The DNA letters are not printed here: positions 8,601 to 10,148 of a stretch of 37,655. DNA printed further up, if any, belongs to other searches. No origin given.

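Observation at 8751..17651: Nine-gene, tightly coupled catabolic operon of unknown substrate, bracketed by two beta-propellers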

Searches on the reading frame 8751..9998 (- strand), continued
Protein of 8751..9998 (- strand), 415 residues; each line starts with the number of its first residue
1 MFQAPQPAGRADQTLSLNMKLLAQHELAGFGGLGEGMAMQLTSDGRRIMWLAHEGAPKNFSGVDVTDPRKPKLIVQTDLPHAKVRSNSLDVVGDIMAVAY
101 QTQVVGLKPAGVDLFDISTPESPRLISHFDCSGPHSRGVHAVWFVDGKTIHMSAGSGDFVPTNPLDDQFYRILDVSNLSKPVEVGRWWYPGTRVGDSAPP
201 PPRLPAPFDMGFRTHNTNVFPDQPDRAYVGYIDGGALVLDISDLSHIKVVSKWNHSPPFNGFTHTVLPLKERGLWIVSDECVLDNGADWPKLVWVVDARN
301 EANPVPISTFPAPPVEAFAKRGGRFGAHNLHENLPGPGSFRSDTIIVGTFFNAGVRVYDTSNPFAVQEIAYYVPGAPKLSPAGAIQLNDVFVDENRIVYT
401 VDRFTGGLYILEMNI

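Call 65: fold_search(model_id=the predicted structure, library=pdb)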
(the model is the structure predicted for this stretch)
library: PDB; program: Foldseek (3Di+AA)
matches with E <= 10: 1363; with E <= 0.001: 989
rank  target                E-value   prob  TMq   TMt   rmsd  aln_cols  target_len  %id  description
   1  5hrm_A                2.5e-15  1.00  0.67  0.57   6.2       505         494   17  Crystal structure of phosphotriesterase from Sphingobium sp. TCM1 (released 2016-07-13)
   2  5hrm_B                4.1e-15  1.00  0.65  0.56   6.6       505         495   17  Crystal structure of phosphotriesterase from Sphingobium sp. TCM1 (released 2016-07-13)
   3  9e5c_7g               1.8e-10  1.00  0.57  0.45   7.9       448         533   13  Cryo-EM structure of 96 nm repeat of microtubule doublet from T. brucei flagellum (released 2025-03-12)
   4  9j87_C                5.4e-10  1.00  0.58  0.72   5.6       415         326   12  Structure of Receptor (released 2026-02-25)
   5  8xzg_B                9.4e-10  1.00  0.58  0.71   4.6       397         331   10  Cryo-EM structure of the [Pyr1]-apelin-13-bound human APLNR-Gi complex (released 2024-03-27)
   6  8xi3_B                1.3e-09  1.00  0.57  0.60   7.0       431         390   10  Structure of mouse SCMC-14-3-3gama complex (released 2024-10-02)
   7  9y6s_5k               1.6e-09  1.00  0.61  0.44   5.2       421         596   12  96-nm repeat of the Leishmania tarentolae doublet microtubule (released 2025-12-17)
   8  6vyc_A                1.8e-09  1.00  0.52  0.63  10.3       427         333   10  Crystal structure of WD-repeat domain of human WDR91 (released 2020-03-25)
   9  7f6i_C                2.9e-09  1.00  0.59  0.73   5.5       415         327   12  Cryo-EM structure of human bradykinin receptor BK2R in complex Gq proteins and kallidin (released 2022-01-05)
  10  9dta_A                3.3e-09  1.00  0.56  0.68   7.7       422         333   11  Crystal structure of the WDR domain of WDR91 in complex with DR3448 (released 2024-10-16)
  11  8j07_s2               3.9e-09  1.00  0.59  0.62   5.4       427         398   10  96nm repeat of human respiratory doublet microtubule and associated axonemal complexes (released 2023-07-26)
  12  7qca_SGG              4.1e-09  1.00  0.55  0.70   5.4       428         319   10  Spraguea lophii ribosome (released 2022-11-30)
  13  6whc_B                4.8e-09  1.00  0.58  0.71   5.4       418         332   11  CryoEM Structure of the glucagon receptor with a dual-agonist peptide (released 2020-05-27)
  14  9d0a_B                4.8e-09  1.00  0.56  0.74   6.0       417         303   12  CryoEM structure of PAR2 with endogenous tethered ligand. (released 2025-05-07)
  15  8unz_B                5.3e-09  1.00  0.59  0.71   5.3       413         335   12  CryoEM structure of beta-2-adrenergic receptor in complex with GTP-bound Gs heterotrimer (Class O) (released 2024-03-06)
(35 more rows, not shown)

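Call 66: search_dna_similar(query=window:8751-9998:-, collection=plasmids, mode=protein, max_rows=15)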
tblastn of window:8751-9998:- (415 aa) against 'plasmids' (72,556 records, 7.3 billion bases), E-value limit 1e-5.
Records with a match: 75; places in all: 75; records where one place covers at least 80% of the query: 53.
Best place of each record, by identity: <60% 75.
By first word of the organism name: Sinorhizobium 15; Rahnella 12; Erwinia 10; Rhizobium 7; Shinella 4; Cupriavidus 3; Skermanella 3; Klebsiella 2; Martelella 2; Enterobacteriaceae 1; and 16 more.
By predicted mobility (MOB-suite, as given by PLSDB): non-mobilizable 52; conjugative 15; mobilizable 8.
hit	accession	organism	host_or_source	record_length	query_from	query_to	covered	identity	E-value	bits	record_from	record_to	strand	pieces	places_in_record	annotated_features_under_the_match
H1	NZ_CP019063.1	Rahnella sikkimica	bacteria,soil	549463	2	412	99%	34.9%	9e-58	211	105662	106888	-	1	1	LVIVD repeat-containing protein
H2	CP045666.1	Enterobacteriaceae bacterium Kacie_13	Bacteria culture,Stream water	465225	5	412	98%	35.1%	3e-57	209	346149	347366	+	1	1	hypothetical protein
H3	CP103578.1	Enterobacter hormaechei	Homo sapiens,blood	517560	16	412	96%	36.1%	3e-60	218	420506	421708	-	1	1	LVIVD repeat-containing protein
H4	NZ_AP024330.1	Erwinia rhapontici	Brassica rapa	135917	16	412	96%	36.1%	3e-59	215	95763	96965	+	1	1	LVIVD repeat-containing protein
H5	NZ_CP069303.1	Shinella sp. PSBB067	monoisolate,Minnesota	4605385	4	412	99%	34.9%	2e-60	219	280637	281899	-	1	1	none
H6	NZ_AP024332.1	Erwinia rhapontici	Brassica rapa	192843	16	412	96%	35.8%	1e-58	214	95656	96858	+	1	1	LVIVD repeat-containing protein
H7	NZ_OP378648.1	Klebsiella pneumoniae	-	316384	16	412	96%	35.8%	5e-58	212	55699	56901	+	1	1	LVIVD repeat-containing protein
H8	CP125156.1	Klebsiella pneumoniae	-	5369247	16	412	96%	35.8%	5e-58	212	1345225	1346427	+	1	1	LVIVD repeat-containing protein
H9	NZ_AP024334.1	Erwinia rhapontici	Brassica rapa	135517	16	412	88%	38.6%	4e-53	235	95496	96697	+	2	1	none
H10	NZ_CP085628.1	Erwinia rhapontici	Apium graveolens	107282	16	412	96%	35.6%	2e-58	213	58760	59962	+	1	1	LVIVD repeat-containing protein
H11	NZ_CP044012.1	Sinorhizobium sp. BG8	Prosopis cineraria,pure bacterial ...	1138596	15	412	96%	35.4%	2e-60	219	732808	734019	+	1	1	none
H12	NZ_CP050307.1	Rhizobium lusitanum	Oxytropis pumilio,cell culture,root ...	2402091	15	414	96%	35.2%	5e-58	212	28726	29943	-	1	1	none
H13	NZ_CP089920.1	Rahnella victoriana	single cell,soil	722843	16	412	96%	35.4%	5e-57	209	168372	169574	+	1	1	LVIVD repeat-containing protein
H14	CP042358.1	Rahnella aquatilis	hyacinth,plant,hyacinth bulb, basal ...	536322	16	412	96%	35.4%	8e-57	208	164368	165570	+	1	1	hypothetical protein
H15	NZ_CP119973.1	Agrobacterium leguminum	pure culture,soil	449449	15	412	96%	35.1%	5e-58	212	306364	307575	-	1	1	hypothetical protein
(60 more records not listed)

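Call 68: get_annotated_region(hit=H1, flank=9000)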
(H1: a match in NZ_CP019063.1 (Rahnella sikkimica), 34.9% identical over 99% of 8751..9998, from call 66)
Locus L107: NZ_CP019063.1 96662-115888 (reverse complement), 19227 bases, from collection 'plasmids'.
description: Rahnella sikkimica strain ERMR1:05 plasmid unnamed1, complete sequence
organism: Rahnella sikkimica (NCBI taxid 1805933)
taxonomy: Bacteria; Pseudomonadota; Gammaproteobacteria; Enterobacterales; Yersiniaceae; Rahnella; Rahnella sikkimica
host: -; source: bacteria,soil; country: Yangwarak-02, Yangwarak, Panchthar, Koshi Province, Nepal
typing (MOB-suite, as given by PLSDB): non-mobilizable; replicon rep_cluster_1067
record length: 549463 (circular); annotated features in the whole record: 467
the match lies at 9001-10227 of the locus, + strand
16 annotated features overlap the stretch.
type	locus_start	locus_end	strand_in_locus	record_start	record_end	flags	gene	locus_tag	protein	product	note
CDS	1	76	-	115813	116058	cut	-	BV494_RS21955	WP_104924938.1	hypothetical protein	-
CDS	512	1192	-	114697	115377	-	-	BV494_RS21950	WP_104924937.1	oligogalacturonate-specific porin KdgM family protein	-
CDS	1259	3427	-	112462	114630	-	-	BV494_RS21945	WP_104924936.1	right-handed parallel beta-helix repeat-containing protein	-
CDS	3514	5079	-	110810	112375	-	-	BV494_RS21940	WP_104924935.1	MFS transporter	GO:0055085 - transmembrane transport [Evidence IEA]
CDS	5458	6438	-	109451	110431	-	-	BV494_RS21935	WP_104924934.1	VirK/YbjX family protein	-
CDS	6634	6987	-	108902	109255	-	-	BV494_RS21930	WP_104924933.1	helix-turn-helix domain-containing protein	-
CDS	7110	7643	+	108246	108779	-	-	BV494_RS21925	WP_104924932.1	NAD(P)H-dependent oxidoreductase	-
CDS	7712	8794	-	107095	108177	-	-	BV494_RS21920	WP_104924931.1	oxidoreductase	-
CDS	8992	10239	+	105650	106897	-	-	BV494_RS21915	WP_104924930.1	LVIVD repeat-containing protein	-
CDS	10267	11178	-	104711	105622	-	-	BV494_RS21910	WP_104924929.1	DMT family transporter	GO:0055085 - transmembrane transport [Evidence IEA]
CDS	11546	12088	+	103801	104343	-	-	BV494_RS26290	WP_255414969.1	contractile injection system protein, VgrG/Pvc8 family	-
CDS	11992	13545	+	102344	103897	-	tssI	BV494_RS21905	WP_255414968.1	type VI secretion system tip protein TssI/VgrG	GO:0033103 - protein secretion by the type VI secretion system [Evidence IEA]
CDS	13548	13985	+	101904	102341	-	-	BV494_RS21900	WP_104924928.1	DcrB-related protein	-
CDS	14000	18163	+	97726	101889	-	-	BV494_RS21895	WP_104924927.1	RHS repeat-associated core domain-containing protein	-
CDS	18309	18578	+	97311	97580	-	-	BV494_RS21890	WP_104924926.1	hypothetical protein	-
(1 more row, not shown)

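Call 69: get_annotated_region(hit=H12, flank=9000)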
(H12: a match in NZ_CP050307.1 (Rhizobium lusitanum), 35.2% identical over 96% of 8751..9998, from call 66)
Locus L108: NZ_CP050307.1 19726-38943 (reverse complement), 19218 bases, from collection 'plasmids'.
description: Rhizobium lusitanum strain 629 plasmid p_1, complete sequence
organism: Rhizobium lusitanum (NCBI taxid 293958)
taxonomy: Bacteria; Pseudomonadota; Alphaproteobacteria; Hyphomicrobiales; Rhizobiaceae; Rhizobium; Rhizobium lusitanum
host: -; source: Oxytropis pumilio,cell culture,root nodule; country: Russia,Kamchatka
typing (MOB-suite, as given by PLSDB): non-mobilizable
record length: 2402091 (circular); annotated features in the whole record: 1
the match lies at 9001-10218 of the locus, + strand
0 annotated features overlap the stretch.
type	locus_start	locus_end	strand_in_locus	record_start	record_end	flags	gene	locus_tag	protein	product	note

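Call 70: search_protein_families(library=ncbifam, proteins=[L105:7970-8869:-, L105:16170-17033:+, L105:11637-12758:+, L103:13514-14632:+, L103:15726-16520:+], max_evalue=0.00001)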
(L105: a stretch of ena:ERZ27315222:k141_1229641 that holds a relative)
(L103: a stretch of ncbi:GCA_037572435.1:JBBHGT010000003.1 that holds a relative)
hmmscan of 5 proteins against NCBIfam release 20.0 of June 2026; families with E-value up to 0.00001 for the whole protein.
L105:7970-8869:- (299 aa): 1 family
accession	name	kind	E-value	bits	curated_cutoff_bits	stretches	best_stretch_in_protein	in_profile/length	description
TIGR03212.1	uraD_N-term-dom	equivalog_domain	1.2e-30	106.7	424.6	1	70-292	71-295/297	allantoinase PuuE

L105:16170-17033:+ (287 aa): 8 families
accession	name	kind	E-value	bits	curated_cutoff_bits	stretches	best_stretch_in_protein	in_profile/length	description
TIGR02317.1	prpB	equivalog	1.9e-80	270.1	354.4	1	7-259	3-254/285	methylisocitrate lyase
NF008455.0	PRK11320.1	equivalog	1.8e-74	250.7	353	1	5-259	7-261/295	methylisocitrate lyase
TIGR02319.1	CPEP_Pphonmut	equivalog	4.3e-64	216.6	420.05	1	9-287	8-289/294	carboxyvinyl-carboxyphosphonate phosphorylmutase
TIGR02320.1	PEP_mutase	equivalog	7.9e-38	130.1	319.55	1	9-264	1-269/284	phosphoenolpyruvate mutase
TIGR02321.1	Pphn_pyruv_hyd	equivalog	7e-35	120.5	374.4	1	10-268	8-269/290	phosphonopyruvate hydrolase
TIGR01346.1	isocit_lyase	equivalog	3.2e-18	65.4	275.9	1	79-162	151-237/527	isocitrate lyase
NF011645.0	PRK15063.1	equivalog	1.8e-17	63.3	562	1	78-162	147-234/430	isocitrate lyase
NF005074.0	PRK06498.1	equivalog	3.1e-12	45.9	446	1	79-160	179-264/531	isocitrate lyase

L105:11637-12758:+ (373 aa): 4 families
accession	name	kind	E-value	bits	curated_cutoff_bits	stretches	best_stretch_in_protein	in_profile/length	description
NF008578.0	PRK11537.1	equivalog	1.6e-57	195.2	361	1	11-216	3-193/318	GTPase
TIGR02475.1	CobW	equivalog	7.2e-41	140.2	332.1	1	11-201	3-203/342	cobalamin biosynthesis protein CobW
NF038288.1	chaper_GTP_ZigA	equivalog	3.1e-31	108.7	600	1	12-223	1-224/390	zinc metallochaperone GTPase ZigA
NF041053.1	CobW_rel_Se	equivalog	2.7e-15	56.6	180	1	16-186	5-171/195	CobW-related selenoprotein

L103:13514-14632:+ (372 aa): 10 families
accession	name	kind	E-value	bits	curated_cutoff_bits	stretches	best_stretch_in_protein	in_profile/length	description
NF045919.1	HphnlacHdxRed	equivalog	7.8e-54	182.9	340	1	6-165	3-162/309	p-hydroxyphenylacetate 3-hydroxylase reductase component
NF052639.1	FlvnRedFerAPor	equivalog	2e-43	147.8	260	1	9-159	3-153/158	flavin reductase FerA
NF045630.1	monooxsub_HsaB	equivalog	4.6e-37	127.6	230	1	7-166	4-164/186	3-hydroxy-9,10-secoandrosta-1,3,5(10)-triene-9,17-dione monooxygenase reductase subunit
NF042921.1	HpaC_Thermus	equivalog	5.7e-28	97.8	200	1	12-153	4-141/150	4-hydroxyphenylacetate 3-monooxygenase reductase subunit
NF045733.1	StyMonoxStyB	equivalog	8.6e-27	93.9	200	1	12-159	3-147/150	styrene monooxygenase NADH-dependent flavin reductase subunit StyB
TIGR03615.1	RutF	equivalog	1.3e-14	54.5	254.75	1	10-158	3-153/156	NADH-dependent FMN reductase RutF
TIGR02296.1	HpaC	equivalog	4.5e-13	49.5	205.95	1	14-153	2-145/154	4-hydroxyphenylacetate 3-monooxygenase, reductase component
NF012030.0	PRK15486.1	equivalog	1.3e-08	34.8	315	1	13-145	10-145/170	4-hydroxyphenylacetate 3-monooxygenase reductase subunit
NF045644.1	TransRegBhcR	equivalog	4.2e-07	29.5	350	1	170-356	87-267/267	HTH-type transcriptional regulator BhcR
TIGR02431.1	pcaR_pcaU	subfamily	1.1e-06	28.2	284.75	1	174-353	73-247/248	beta-ketoadipate pathway transcriptional regulators, PcaR/PcaU/PobR family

L103:15726-16520:+ (264 aa): 29 families (the best 25 are shown)
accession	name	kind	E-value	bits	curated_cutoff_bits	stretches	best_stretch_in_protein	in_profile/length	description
TIGR02427.1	protocat_pcaD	equivalog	1.2e-76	257.4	255.85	1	14-260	2-250/251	3-oxoadipate enol-lactonase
NF051488.1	bifunc_PcaDC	exception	3.8e-67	227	390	1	14-262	2-252/375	bifunctional 3-oxoadipate enol-lactonase/4-carboxymuconolactone decarboxylase PcaDC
NF051487.1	bifunc_PcaCD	exception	3.8e-66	223.9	430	1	19-261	167-412/413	bifunctional 4-carboxymuconolactone decarboxylase/3-oxoadipate enol-lactonase PcaCD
NF004514.1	PRK05855.1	equivalog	5.5e-26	91.3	455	1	11-170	9-173/578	SDR family oxidoreductase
NF052610.1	macro_16_ester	equivalog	4.7e-25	88.5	420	1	20-127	19-131/281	alpha/beta fold macrolide esterase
TIGR03611.1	RutD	equivalog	4.7e-24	85.2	238.5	1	19-262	6-257/258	pyrimidine utilization protein D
NF011457.0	PRK14875.1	equivalog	2.5e-23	82.6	307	1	6-261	114-370/372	acetoin dehydrogenase dihydrolipoyllysine-residue acetyltransferase subunit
TIGR03695.1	menH_SHCHC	equivalog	3.2e-21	75.9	208.55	1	25-163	3-142/252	2-succinyl-6-hydroxy-2,4-cyclohexadiene-1-carboxylate synthase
NF050089.1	i_nPHAscl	equivalog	4.2e-21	75.3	300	1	11-125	6-119/288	intracellular short-chain-length polyhydroxyalkanoate depolymerase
NF053693.1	esterase_mleCBF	exception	7.5e-20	71.4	564.5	1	20-122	19-126/279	CBF family alpha/beta fold macrolide esterase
NF041759.1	mac_hydro_EstT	equivalog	1.3e-19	70.4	450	1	19-127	17-130/278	macrolide hydrolase EstT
NF053683.1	esterase_mleBRB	exception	3.8e-19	69.3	585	1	19-124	18-128/280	BRB family alpha/beta fold macrolide esterase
NF053684.1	esterase_mleBCA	exception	7.9e-19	67.9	570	1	20-124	19-128/281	BCA family alpha/beta fold macrolide esterase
TIGR01250.1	pro_imino_pep_2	subfamily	1.3e-18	67.6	167.65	2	7-125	7-131/288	proline iminopeptidase-family hydrolase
TIGR03056.1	bchO_mg_che_rel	equivalog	2e-16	59.9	172.55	2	16-107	20-112/278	alpha/beta fold hydrolase BchO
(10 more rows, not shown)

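Call 77: find_encoding_contigs(protein=P0345, flank=10000, max_places=1)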
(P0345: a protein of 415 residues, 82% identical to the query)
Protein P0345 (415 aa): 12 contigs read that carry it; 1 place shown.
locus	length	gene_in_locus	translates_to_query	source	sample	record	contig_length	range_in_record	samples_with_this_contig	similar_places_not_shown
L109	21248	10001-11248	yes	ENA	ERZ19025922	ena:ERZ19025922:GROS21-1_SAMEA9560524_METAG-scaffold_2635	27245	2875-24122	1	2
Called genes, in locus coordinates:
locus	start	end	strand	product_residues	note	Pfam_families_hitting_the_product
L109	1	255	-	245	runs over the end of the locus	PF13555:AAA_29 (weak), PF02463:SMC_N (faint), PF00005:ABC_tran, PF13191:AAA_16 (faint), PF13304:AAA_21 (weak)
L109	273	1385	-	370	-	PF00528:BPD_transp_1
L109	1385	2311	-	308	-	PF00528:BPD_transp_1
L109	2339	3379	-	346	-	PF00497:SBP_bac_3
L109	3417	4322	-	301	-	PF01738:DLH, PF02129:Peptidase_S15 (weak)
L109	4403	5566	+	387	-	PF07690:MFS_1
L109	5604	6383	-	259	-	-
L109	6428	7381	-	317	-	PF03401:TctC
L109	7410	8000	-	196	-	-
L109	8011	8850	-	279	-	PF00892:EamA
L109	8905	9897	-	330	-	PF03401:TctC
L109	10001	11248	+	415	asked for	PF08309:LVIVD (faint)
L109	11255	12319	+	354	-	PF02492:cobW, PF07683:CobW_C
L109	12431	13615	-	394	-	PF05762:VWA_CoxE (weak)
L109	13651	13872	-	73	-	-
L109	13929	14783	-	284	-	PF00158:Sigma54_activat (faint), PF13191:AAA_16 (faint), PF07724:AAA_2 (weak), PF13401:AAA_22 (faint), PF00004:AAA, PF07728:AAA_5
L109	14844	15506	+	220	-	PF13442:Cytochrome_CBB3 (faint), PF00034:Cytochrom_C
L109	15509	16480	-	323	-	PF03401:TctC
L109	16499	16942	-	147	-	PF08897:DUF1841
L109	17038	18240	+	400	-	PF00108:Thiolase_N, PF00109:ketoacyl-synt (faint), PF02803:Thiolase_C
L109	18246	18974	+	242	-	PF01144:CoA_trans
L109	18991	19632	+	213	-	PF01144:CoA_trans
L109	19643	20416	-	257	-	PF00970:FAD_binding_6 (weak), PF00175:NAD_binding_1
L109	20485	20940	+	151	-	PF01575:MaoC_dehydratas, PF13452:FAS1_DH_region (weak)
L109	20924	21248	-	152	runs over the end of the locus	PF00588:SpoU_methylase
